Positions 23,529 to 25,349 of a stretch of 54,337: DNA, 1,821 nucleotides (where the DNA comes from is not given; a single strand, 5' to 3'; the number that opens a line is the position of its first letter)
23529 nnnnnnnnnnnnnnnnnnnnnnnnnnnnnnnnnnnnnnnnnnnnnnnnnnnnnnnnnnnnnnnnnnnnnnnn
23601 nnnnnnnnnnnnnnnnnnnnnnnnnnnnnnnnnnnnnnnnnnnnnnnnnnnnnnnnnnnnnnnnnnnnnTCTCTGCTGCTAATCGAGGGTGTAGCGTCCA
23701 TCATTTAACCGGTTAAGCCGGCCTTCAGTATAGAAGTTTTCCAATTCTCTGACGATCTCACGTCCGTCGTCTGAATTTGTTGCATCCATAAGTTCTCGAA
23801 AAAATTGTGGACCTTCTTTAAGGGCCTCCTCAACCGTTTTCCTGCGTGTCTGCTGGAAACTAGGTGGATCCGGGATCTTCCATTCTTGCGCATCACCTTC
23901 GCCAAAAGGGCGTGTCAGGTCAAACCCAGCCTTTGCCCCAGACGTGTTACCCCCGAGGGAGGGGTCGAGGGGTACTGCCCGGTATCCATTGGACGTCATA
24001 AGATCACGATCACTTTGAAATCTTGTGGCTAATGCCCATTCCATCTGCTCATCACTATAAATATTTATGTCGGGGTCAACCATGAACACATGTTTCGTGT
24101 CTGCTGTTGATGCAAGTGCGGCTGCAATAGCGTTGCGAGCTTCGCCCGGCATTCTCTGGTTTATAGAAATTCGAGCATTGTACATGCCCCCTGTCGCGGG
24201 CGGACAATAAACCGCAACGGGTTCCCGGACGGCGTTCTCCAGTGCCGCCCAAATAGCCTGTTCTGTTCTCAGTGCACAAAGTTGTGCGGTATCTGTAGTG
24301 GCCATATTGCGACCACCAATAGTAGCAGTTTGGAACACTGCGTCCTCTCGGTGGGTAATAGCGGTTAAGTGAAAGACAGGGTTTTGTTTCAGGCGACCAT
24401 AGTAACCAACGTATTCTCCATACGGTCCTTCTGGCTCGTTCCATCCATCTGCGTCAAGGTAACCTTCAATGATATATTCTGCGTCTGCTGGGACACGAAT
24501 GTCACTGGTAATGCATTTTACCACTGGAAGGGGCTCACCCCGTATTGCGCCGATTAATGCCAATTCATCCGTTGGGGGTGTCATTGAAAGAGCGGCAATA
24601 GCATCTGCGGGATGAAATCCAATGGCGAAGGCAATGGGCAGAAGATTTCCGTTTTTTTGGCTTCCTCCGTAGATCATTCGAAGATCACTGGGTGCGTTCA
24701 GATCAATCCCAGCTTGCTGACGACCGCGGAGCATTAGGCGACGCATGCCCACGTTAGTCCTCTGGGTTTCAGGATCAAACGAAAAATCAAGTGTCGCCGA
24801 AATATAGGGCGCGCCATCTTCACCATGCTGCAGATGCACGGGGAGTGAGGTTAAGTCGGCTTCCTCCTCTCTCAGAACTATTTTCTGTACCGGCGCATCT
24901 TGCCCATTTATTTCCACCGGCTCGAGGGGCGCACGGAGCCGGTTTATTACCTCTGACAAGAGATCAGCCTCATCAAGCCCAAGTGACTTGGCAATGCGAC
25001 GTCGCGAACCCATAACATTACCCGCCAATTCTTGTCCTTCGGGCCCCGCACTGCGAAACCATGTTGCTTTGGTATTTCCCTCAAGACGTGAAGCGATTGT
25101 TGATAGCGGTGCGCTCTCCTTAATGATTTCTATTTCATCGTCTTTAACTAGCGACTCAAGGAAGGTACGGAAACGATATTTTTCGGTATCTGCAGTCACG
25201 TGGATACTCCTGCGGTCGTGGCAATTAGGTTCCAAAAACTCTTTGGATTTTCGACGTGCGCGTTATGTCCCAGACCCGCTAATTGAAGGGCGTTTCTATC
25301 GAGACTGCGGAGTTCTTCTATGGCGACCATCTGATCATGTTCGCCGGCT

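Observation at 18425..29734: An 11-gene, 11.3-kb co-directional catabolic block combining enzyme types not known together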

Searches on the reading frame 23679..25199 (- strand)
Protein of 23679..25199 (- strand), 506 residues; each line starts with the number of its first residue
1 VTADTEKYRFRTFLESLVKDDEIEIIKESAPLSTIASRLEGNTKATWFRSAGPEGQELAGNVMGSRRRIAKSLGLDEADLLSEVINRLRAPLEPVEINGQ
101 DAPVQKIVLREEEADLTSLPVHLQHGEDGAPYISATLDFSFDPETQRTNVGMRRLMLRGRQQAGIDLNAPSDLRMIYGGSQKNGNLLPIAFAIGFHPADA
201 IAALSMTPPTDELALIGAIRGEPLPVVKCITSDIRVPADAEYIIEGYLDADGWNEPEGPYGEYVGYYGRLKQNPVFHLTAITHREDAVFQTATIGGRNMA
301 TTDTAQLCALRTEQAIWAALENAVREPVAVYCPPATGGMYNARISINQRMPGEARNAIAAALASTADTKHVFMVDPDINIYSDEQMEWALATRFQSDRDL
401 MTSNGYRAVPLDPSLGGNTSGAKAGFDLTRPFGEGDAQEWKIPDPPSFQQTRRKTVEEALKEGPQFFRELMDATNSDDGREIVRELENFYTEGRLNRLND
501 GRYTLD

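Call 4: search_protein_families(library=pfam, proteins=[window:23679-25199:-])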
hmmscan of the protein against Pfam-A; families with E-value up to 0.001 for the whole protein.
window:23679-25199:- (506 aa): 3 families
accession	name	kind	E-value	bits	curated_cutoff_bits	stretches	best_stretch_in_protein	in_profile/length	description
PF01977.22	UbiD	-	1.5e-55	188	23.3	1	99-297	5-205/206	3-octaprenyl-4-hydroxybenzoate carboxy-lyase Rift-related domain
PF20696.2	UbiD_C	-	7.5e-26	91.1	24.2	1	310-427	6-126/127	3-octaprenyl-4-hydroxybenzoate carboxy-lyase C-terminal domain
PF20695.2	UbiD_N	-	8.6e-06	26.2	24.3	1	33-88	24-78/78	3-octaprenyl-4-hydroxybenzoate carboxy-lyase N-terminal domain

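Call 5: search_protein_families(library=ncbifam, proteins=[window:23679-25199:-])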
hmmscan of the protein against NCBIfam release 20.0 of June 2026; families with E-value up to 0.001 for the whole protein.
window:23679-25199:- (506 aa): 7 families
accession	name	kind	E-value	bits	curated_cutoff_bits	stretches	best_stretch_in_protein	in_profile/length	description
TIGR00148.1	TIGR00148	subfamily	1.5e-81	274.3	244.85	1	10-430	1-437/438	UbiD family decarboxylase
NF041204.1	VdcC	exception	4.5e-66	223.2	650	1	33-437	34-444/467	non-oxidative hydroxyarylic acid decarboxylases subunit C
TIGR03701.1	mena_SCO4490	equivalog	1.2e-54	185.7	495.9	1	100-406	113-417/433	menaquinone biosynthesis decarboxylase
NF008175.0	PRK10922.1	equivalog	8.9e-45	153.1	788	1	100-443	126-470/497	4-hydroxy-3-polyprenylbenzoate decarboxylase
NF041219.1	BagN_FevL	exception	6.6e-34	117.2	1000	1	68-395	92-433/502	bagremycin/ferroverdin biosynthesis UbiD family decarboxylase BagN/FevL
TIGR02723.1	phenyl_P_alpha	equivalog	1.3e-33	116.4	564.6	1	59-400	65-410/485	phenylphosphate carboxylase subunit alpha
TIGR02724.1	phenyl_P_beta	equivalog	4.5e-32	111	468.95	1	100-418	103-426/472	phenylphosphate carboxylase subunit beta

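Call 10: find_related_loci(query=window:23679-25199:-, collection=genome_contigs, flank=10000)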
Query window:23679-25199:- (506 aa) in genome_contigs; peptide patterns used: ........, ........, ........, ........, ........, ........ (x = any residue, [..] = any of these).
178 stretches matched a pattern; 2 encode a relative of the query (tblastn E <= 1e-3); 2 distinct loci.
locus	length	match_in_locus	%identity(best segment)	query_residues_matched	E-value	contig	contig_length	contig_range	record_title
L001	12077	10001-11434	59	21-504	0e+0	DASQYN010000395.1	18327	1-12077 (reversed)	MAG TPA_asm: Burkholderiales bacterium isolate SMAG_U11066 k141_191048, whole genome shotgun sequence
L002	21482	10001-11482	58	4-504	1e-178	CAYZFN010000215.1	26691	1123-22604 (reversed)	MAG TPA_asm: uncultured Enterobacteriaceae bacterium isolate binchicken_co279_116 genome assembly, contig: k141_126163,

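Call 12: find_encoding_contigs(protein=window:23679-25199:-, flank=10000, max_places=10)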
Protein window:23679-25199:- (506 aa): 1 contig read that carries it; 1 place shown.
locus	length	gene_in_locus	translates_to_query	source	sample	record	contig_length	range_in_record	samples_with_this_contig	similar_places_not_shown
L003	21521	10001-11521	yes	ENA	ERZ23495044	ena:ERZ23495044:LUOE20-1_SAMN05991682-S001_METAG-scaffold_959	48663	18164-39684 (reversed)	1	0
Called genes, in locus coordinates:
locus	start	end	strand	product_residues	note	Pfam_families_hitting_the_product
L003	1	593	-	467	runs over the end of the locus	PF02417:Chromate_transp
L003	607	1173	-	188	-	PF02678:Pirin (weak), PF05726:Pirin_C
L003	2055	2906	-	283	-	PF05368:NmrA, PF13460:NAD_binding_10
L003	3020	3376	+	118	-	PF01042:Ribonuc_L-PSP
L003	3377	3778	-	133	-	PF01641:SelR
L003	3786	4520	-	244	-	PF19583:ODP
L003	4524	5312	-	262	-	PF00596:Aldolase_II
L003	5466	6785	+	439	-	PF00355:Rieske, PF00848:Ring_hydroxyl_A, PF19112:VanA_C (faint)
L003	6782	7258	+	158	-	PF13577:SnoaL_4 (weak), PF00866:Ring_hydroxyl_B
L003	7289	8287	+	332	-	PF08240:ADH_N, PF00107:ADH_zinc_N, PF13602:ADH_zinc_N_2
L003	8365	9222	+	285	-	PF00378:ECH_1, PF16113:ECH_2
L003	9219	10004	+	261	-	PF00561:Abhydrolase_1, PF12146:Hydrolase_4, PF12697:Abhydrolase_6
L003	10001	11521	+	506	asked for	PF20695:UbiD_N (faint), PF01977:UbiD, PF20696:UbiD_C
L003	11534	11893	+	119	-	-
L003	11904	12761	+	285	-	PF00561:Abhydrolase_1, PF12146:Hydrolase_4 (weak), PF12697:Abhydrolase_6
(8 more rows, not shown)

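Call 16: search_solved_structures(query=window:23679-25199:-, max_evalue=1e-10)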
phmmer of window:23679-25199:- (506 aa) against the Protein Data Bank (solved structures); distinct sequences matched with E-value up to 1e-10: 40.
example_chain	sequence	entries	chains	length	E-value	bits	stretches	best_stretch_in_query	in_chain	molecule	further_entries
6h6v_A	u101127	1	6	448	6.2e-61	209.5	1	59-433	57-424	3-polyprenyl-4-hydroxybenzoate decarboxylase and related decarboxylases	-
6h6x_B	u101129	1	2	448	1.8e-59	204.7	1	59-433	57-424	3-polyprenyl-4-hydroxybenzoate decarboxylase and related decarboxylases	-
2idb_A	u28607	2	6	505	3e-42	147.9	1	100-443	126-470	3-octaprenyl-4-hydroxybenzoate carboxy-lyase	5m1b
5m1c_A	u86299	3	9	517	3.2e-42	147.8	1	100-443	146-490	3-octaprenyl-4-hydroxybenzoate carboxy-lyase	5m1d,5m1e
5o3m_A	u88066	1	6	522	3.7e-37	131.1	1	58-416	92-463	Protocatechuate decarboxylase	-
7ae4_A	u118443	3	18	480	4.3e-34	121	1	11-461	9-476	Phenolic acid decarboxylase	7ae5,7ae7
5ny5_A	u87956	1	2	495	5.1e-34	120.7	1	52-420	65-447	3,4-dihydroxybenzoate decarboxylase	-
5o3n_A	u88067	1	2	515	5.8e-34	120.5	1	52-420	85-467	3,4-dihydroxybenzoate decarboxylase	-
6da6_A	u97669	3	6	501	5.8e-33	117.2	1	66-398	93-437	UbiD-like decarboxylase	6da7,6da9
7p9q_A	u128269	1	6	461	7e-33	117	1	26-433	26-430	AnInD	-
9gqr_A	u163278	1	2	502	7.4e-31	110.3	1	37-395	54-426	decarboxylase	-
7ney_A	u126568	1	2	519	6.1e-29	104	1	68-426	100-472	Ferulic acid decarboxylase 1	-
7nf0_A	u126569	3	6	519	1.3e-28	102.8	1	76-425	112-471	Ferulic acid decarboxylase 1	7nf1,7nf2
4s13_A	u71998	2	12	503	3.4e-28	101.5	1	39-417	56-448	Ferulic acid decarboxylase 1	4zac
6evf_A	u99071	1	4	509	9.3e-28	100.1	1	39-417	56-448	Ferulic acid decarboxylase 1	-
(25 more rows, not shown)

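Call 23: find_homologous_proteins(query=window:23679-25199:-, max_evalue=1e-30)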
Query window:23679-25199:- (506 aa): 4263 proteins with E <= 1e-30 among 8000 candidates; the best 120 are listed.
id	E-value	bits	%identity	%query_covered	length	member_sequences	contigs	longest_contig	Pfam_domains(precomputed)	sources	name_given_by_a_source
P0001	0.0e+0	1148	100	100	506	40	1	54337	PF20696.3,PF01977.23,PF20695.3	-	-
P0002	1.8e-281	952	80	100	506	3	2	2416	PF20696.3,PF01977.23,PF20695.3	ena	-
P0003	1.0e-273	926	78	100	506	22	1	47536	PF20696.3,PF01977.23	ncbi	ncbi:MAG: UbiD family decarboxylase [Alphaproteobacteria bacterium]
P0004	1.5e-269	912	78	100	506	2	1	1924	PF20696.3,PF01977.23,PF20695.3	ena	-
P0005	8.3e-269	910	77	100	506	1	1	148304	PF20696.3,PF01977.23,PF20695.3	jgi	jgi:2,5-furandicarboxylate decarboxylase 1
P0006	2.7e-268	908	76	100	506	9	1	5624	PF20696.3,PF01977.23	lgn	-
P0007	1.0e-267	906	78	100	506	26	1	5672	PF20696.3,PF01977.23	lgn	-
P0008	2.0e-266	902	75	100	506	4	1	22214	PF20696.3,PF01977.23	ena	-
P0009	3.5e-266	901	76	100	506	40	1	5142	PF20696.3,PF01977.23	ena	-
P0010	1.2e-265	900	75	100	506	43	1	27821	PF20696.3,PF01977.23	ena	-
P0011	5.9e-265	897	76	100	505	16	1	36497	PF20696.3,PF01977.23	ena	-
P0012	1.3e-264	896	76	100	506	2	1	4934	PF20696.3,PF01977.23,PF20695.3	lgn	-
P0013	3.0e-264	895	75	100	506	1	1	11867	PF20696.3,PF01977.23,PF20695.3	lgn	-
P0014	3.3e-264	895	75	100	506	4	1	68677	PF20696.3,PF01977.23,PF20695.3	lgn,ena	-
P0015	6.5e-264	894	76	100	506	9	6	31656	PF20696.3,PF01977.23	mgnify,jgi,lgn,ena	mgnify:CR=1 FL=1|jgi:2,5-furandicarboxylate decarboxylase 1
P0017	1.7e-262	889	76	100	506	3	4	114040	PF20696.3,PF01977.23,PF20695.3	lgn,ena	-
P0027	1.7e-244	830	71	100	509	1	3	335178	PF20696.3,PF01977.23,PF20695.3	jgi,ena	jgi:2,5-furandicarboxylate decarboxylase 1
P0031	1.1e-235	801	68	99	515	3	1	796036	PF20696.3,PF01977.23,PF20695.3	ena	-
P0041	6.0e-219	746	65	99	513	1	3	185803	PF20696.3,PF01977.23,PF20695.3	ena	-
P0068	6.1e-209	713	62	100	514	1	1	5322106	PF20696.3,PF01977.23,PF20695.3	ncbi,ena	-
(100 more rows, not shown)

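Call 24: find_encoding_contigs(protein=P0005, flank=10000, max_places=1)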
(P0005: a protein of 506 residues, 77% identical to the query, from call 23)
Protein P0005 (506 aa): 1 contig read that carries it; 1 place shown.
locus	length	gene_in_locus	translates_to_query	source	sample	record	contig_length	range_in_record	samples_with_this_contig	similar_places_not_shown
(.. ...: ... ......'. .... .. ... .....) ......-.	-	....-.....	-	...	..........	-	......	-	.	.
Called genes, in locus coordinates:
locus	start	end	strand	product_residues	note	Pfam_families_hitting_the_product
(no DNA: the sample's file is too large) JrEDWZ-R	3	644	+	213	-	?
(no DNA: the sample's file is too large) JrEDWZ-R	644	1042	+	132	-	PF19662:DUF6165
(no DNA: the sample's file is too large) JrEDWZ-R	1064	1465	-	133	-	PF01641:SelR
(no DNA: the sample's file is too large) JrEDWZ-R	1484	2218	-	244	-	PF19583:ODP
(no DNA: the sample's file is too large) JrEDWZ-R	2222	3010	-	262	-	PF00596:Aldolase_II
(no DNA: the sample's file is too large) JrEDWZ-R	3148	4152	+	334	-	PF08240:ADH_N, PF00107:ADH_zinc_N, PF13602:ADH_zinc_N_2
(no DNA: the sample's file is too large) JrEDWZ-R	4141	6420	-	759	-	PF01804:Penicil_amidase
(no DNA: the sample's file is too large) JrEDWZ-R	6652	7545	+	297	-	PF00135:COesterase, PF20434:BD-FAE, PF00561:Abhydrolase_1 (faint), PF12146:Hydrolase_4 (faint), PF07859:Abhydrolase_3, PF12697:Abhydrolase_6 (faint), PF00326:Peptidase_S9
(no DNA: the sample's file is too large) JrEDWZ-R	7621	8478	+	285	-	PF00378:ECH_1, PF16113:ECH_2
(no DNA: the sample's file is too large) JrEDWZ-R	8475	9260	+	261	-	PF00561:Abhydrolase_1, PF12146:Hydrolase_4 (weak), PF12697:Abhydrolase_6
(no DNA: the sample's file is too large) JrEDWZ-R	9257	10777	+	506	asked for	PF20695:UbiD_N (faint), PF01977:UbiD, PF20696:UbiD_C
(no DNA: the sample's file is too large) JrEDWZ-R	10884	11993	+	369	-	PF08240:ADH_N, PF00107:ADH_zinc_N, PF13602:ADH_zinc_N_2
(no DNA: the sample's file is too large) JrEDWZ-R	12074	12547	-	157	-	-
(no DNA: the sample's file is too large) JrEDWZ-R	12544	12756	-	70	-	-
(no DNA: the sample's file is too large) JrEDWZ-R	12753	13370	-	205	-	PF05995:CDO_I (weak)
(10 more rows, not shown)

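Call 25: find_encoding_contigs(protein=P0027, flank=10000, max_places=1)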
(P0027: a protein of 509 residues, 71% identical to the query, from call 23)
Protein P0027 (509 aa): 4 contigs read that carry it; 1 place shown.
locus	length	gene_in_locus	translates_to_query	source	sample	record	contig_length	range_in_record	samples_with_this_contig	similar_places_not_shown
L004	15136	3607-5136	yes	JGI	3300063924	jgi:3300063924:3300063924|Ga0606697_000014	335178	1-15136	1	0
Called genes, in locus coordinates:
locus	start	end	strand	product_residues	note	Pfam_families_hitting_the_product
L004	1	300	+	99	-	?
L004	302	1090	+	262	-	PF00378:ECH_1, PF16113:ECH_2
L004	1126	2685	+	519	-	PF00501:AMP-binding, PF13193:AMP-binding_C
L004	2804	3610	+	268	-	PF00561:Abhydrolase_1, PF12146:Hydrolase_4 (weak), PF12697:Abhydrolase_6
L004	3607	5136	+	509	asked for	PF20695:UbiD_N (weak), PF01977:UbiD, PF20696:UbiD_C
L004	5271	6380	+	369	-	PF06500:FrsA-like, PF05448:AXE1 (faint), PF02129:Peptidase_S15, PF00326:Peptidase_S9, PF12146:Hydrolase_4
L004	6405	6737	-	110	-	PF07883:Cupin_2 (faint)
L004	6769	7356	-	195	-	-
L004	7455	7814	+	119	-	PF25181:Phage_Bbp19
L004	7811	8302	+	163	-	-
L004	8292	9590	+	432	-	PF03237:Terminase_6N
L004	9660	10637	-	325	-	PF07589:PEP_exosort_dom (weak)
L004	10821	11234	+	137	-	-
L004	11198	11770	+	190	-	-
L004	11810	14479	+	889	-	PF25675:Phage_nozzle (faint)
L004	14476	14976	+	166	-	PF00583:Acetyltransf_1 (weak)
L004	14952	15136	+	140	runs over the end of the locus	-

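Call 26: find_encoding_contigs(protein=P0031, flank=10000, max_places=1)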
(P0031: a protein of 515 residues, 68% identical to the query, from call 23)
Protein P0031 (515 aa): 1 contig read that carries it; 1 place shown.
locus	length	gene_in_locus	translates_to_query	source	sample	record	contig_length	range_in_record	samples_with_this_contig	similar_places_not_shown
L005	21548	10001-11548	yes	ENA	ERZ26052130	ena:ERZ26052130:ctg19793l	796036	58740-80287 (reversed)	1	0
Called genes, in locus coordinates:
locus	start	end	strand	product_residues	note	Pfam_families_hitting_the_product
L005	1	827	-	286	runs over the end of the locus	PF05368:NmrA, PF13460:NAD_binding_10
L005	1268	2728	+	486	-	PF13424:TPR_12 (weak), PF13414:TPR_11 (weak), PF13432:TPR_16, PF14559:TPR_19, PF00515:TPR_1 (weak), PF07719:TPR_2 (weak), PF13371:TPR_9 (weak), PF14559:TPR_19 (weak), +9 more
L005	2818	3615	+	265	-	PF00561:Abhydrolase_1, PF12146:Hydrolase_4 (weak), PF12697:Abhydrolase_6, PF00561:Abhydrolase_1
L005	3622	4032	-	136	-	PF01641:SelR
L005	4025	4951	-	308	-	PF00487:FA_desaturase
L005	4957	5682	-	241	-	PF19583:ODP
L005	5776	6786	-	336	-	PF13551:HTH_29 (faint), PF12625:Arabinose_bd, PF12833:HTH_18, PF00165:HTH_AraC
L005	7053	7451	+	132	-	PF00072:Response_reg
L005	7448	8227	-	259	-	PF00596:Aldolase_II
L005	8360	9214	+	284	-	PF00378:ECH_1, PF16113:ECH_2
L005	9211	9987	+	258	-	PF00561:Abhydrolase_1, PF12697:Abhydrolase_6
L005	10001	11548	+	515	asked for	PF20695:UbiD_N, PF01977:UbiD, PF20696:UbiD_C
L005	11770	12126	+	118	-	PF25213:HVO_A0261_N (weak), PF01022:HTH_5, PF01047:MarR (weak), PF12802:MarR_2, PF12840:HTH_20, PF13412:HTH_24 (weak), PF08279:HTH_11 (weak), PF13518:HTH_28 (faint)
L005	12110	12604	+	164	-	PF08327:AHSA1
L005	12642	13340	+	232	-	PF05988:DUF899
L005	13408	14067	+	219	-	PF02798:GST_N, PF13417:GST_N_3, PF13409:GST_N_2, PF14497:GST_C_3 (faint), PF00043:GST_C, PF13410:GST_C_2 (weak)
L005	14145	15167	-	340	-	PF02668:TauD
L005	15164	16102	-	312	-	PF02826:2-Hacid_dh_C (weak), PF03446:NAD_binding_2, PF14833:NAD_binding_11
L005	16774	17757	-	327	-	PF12974:Phosphonate-bd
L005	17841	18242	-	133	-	-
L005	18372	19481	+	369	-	PF08240:ADH_N, PF00107:ADH_zinc_N, PF13602:ADH_zinc_N_2 (weak)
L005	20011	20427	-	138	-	PF15568:Imm39, PF15571:Imm44 (weak)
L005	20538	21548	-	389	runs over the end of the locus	-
